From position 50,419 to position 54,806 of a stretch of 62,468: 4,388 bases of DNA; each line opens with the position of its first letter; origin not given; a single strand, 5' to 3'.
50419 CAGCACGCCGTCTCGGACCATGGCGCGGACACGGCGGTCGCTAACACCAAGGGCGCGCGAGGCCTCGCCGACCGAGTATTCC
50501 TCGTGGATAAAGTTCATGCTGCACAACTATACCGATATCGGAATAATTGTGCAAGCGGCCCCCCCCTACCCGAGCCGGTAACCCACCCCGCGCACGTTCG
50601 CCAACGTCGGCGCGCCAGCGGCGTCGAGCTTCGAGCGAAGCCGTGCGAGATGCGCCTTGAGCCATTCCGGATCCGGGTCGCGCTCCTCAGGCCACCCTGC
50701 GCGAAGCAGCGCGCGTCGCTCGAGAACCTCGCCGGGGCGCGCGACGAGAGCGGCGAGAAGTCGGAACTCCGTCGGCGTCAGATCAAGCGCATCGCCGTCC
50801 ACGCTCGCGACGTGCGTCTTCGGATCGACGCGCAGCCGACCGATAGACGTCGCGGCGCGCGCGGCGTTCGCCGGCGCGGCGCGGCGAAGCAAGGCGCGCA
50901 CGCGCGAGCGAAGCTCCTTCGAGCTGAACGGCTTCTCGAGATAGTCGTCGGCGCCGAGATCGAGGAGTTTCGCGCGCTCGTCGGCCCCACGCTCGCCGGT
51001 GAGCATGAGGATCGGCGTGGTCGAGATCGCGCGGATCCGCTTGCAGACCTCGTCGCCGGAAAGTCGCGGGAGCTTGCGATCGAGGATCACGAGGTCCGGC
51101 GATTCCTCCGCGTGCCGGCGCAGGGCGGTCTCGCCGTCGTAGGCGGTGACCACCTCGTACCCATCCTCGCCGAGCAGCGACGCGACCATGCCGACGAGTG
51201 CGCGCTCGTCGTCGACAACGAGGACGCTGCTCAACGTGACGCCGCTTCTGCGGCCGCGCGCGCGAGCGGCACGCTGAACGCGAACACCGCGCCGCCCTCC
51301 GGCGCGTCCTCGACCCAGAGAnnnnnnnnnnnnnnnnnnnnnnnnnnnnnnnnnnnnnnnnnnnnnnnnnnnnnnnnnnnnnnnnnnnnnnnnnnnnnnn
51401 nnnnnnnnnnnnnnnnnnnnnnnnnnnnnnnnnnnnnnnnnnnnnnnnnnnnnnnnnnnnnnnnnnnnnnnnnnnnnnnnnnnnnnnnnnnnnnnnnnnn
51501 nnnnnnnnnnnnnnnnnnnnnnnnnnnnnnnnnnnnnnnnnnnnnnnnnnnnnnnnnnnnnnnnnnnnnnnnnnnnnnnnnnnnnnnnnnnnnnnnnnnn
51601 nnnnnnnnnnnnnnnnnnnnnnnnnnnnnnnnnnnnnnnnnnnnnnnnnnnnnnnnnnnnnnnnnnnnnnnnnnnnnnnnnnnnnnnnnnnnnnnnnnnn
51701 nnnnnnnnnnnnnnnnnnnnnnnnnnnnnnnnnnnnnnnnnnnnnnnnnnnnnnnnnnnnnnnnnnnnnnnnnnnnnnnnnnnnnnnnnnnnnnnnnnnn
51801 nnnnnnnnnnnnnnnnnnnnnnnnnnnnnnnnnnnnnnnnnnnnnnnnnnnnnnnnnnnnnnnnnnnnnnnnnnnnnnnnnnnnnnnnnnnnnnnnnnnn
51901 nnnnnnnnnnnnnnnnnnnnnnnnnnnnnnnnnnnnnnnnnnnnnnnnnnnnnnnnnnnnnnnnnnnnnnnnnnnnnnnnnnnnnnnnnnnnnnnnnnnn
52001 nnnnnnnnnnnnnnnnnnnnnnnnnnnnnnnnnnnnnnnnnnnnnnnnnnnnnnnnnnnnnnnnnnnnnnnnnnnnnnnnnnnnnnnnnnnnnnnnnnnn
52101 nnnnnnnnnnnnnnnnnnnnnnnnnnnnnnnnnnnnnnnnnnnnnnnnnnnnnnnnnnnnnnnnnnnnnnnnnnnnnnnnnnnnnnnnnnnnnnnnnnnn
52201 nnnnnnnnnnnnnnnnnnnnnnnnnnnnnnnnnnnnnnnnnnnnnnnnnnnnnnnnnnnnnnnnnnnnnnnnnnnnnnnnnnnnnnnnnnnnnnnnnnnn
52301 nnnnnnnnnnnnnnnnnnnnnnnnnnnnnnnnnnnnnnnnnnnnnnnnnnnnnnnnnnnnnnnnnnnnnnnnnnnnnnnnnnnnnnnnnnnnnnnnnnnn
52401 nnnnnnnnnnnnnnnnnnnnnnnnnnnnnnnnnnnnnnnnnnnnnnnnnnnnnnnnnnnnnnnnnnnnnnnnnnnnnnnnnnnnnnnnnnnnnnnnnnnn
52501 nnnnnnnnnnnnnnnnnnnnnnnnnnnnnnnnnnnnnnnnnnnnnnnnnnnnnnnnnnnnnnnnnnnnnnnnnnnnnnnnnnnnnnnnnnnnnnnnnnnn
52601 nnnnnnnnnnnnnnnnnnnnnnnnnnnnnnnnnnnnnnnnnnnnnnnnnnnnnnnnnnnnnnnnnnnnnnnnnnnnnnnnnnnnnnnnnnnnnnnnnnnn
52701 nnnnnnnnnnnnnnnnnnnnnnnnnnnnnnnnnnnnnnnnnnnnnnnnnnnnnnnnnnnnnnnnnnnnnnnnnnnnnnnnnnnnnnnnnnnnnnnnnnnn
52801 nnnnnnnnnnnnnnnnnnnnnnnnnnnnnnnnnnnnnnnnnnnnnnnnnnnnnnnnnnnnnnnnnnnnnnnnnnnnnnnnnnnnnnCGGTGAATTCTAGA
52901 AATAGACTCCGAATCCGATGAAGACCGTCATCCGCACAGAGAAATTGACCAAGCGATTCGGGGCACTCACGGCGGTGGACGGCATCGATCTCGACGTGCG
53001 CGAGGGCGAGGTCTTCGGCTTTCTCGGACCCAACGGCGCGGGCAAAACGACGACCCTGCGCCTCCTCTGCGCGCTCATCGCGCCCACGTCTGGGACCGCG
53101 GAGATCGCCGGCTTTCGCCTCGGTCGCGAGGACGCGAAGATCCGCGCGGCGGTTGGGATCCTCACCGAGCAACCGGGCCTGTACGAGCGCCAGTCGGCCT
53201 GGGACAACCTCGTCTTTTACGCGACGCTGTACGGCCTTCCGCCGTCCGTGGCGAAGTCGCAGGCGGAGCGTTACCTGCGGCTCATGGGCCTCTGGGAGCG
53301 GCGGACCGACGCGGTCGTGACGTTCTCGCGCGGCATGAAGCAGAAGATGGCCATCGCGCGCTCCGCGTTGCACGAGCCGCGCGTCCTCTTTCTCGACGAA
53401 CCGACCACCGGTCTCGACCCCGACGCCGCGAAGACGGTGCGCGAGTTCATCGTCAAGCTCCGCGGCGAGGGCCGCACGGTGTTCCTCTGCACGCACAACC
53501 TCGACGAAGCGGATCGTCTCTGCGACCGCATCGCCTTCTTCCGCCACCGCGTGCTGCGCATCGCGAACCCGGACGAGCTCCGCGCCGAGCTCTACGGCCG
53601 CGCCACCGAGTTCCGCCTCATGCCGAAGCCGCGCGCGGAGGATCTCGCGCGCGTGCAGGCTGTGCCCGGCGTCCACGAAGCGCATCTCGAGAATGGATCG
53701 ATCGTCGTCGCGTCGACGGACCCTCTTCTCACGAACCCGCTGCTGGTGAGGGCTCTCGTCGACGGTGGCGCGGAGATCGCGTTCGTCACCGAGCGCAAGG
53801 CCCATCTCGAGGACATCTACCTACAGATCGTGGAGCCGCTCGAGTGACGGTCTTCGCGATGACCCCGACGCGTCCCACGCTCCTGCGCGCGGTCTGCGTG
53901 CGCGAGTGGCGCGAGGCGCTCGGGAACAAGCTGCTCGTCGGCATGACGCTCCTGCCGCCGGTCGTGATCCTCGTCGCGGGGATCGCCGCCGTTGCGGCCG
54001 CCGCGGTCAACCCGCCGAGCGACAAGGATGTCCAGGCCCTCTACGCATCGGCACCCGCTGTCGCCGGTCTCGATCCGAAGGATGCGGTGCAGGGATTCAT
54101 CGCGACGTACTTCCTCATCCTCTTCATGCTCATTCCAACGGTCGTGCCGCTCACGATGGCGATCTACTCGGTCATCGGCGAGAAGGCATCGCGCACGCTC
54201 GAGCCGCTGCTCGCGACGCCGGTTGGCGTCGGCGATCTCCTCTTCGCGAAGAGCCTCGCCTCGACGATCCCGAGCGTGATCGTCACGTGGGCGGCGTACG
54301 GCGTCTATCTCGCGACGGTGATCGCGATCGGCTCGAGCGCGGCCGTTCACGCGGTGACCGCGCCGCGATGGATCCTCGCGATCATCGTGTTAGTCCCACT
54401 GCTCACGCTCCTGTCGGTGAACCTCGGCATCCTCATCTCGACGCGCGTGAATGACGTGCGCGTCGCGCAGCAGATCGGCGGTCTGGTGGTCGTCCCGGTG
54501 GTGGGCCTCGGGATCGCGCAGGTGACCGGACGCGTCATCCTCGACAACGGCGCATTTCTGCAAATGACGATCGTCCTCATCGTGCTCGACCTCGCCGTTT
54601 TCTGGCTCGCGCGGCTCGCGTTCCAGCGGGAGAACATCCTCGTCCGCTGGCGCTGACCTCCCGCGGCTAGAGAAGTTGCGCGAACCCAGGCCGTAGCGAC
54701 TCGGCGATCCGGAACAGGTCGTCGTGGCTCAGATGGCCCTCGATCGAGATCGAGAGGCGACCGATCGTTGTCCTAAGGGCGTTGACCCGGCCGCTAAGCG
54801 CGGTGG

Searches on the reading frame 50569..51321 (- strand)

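Call 79: search_protein_families(library=pfam, proteins=[window:50569-51321:-], max_evalue=0.01)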
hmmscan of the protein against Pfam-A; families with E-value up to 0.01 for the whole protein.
window:50569-51321:- (251 aa): 3 families
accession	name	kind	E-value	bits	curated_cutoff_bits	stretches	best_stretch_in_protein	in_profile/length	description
PF00072.30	Response_reg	-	1.6e-28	99.6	30.2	1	33-142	1-111/111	Response regulator receiver domain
PF00486.34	Trans_reg_C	-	5.4e-19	68.5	26.2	1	177-250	2-77/77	Transcriptional regulatory protein, C terminal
PF23198.2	PDE8A_N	-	0.0076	16.6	29.6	0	53-102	33-83/147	PDE8A-like, N-terminal domain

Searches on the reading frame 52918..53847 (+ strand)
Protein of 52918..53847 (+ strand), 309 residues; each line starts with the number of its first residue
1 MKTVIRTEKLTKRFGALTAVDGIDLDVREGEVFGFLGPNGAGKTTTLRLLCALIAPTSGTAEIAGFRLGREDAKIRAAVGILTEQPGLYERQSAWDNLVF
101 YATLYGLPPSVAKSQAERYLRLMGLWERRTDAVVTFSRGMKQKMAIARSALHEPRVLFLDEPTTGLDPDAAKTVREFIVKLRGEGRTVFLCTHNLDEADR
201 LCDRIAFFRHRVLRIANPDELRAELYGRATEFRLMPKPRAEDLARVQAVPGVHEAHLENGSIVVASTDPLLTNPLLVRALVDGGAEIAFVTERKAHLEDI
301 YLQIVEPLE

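Call 79: search_protein_families(library=pfam, proteins=[window:52918-53847:+], max_evalue=0.01)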
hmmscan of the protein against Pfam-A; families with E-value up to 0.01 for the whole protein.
window:52918-53847:+ (309 aa): 6 families
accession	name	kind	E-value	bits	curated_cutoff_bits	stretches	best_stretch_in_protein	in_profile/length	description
PF00005.33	ABC_tran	-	3.5e-29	102.6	25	1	21-164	2-137/137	ABC transporter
PF13304.12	AAA_21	-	4.2e-13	50.5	27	1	135-195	237-300/304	AAA domain, putative AbiEii toxin, Type IV TA system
PF13732.12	DrrA1-3_C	-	0.0028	18.8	27.4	1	218-305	3-81/81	ATP-binding protein DrrA1-3-like, C-terminal domain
PF13175.12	AAA_15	-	0.0028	17.8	32.1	0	136-194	314-370/374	AAA ATPase domain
PF13476.12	AAA_23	-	0.0032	18.5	27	1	23-53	15-42/201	AAA domain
PF25199.1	nSTAND_NTPase5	-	0.0053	17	34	0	28-59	39-67/145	Novel STAND NTPase 5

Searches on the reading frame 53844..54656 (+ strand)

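Call 10: search_protein_families(library=pfam, proteins=[window:53844-54656:+], max_evalue=0.001)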
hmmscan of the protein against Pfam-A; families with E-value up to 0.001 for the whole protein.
window:53844-54656:+ (270 aa): 3 families
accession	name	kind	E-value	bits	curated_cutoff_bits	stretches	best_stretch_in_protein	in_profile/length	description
PF12679.13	ABC2_membrane_2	-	2.5e-11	43.8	27.2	1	17-220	3-197/283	ABC-2 family transporter protein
PF12698.13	ABC2_membrane_3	-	1e-09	38.4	31.6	1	68-225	142-288/347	ABC-2 family transporter protein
PF01061.29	ABC2_membrane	-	5.7e-09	36.3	26.9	1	14-221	3-175/211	ABC-2 type transporter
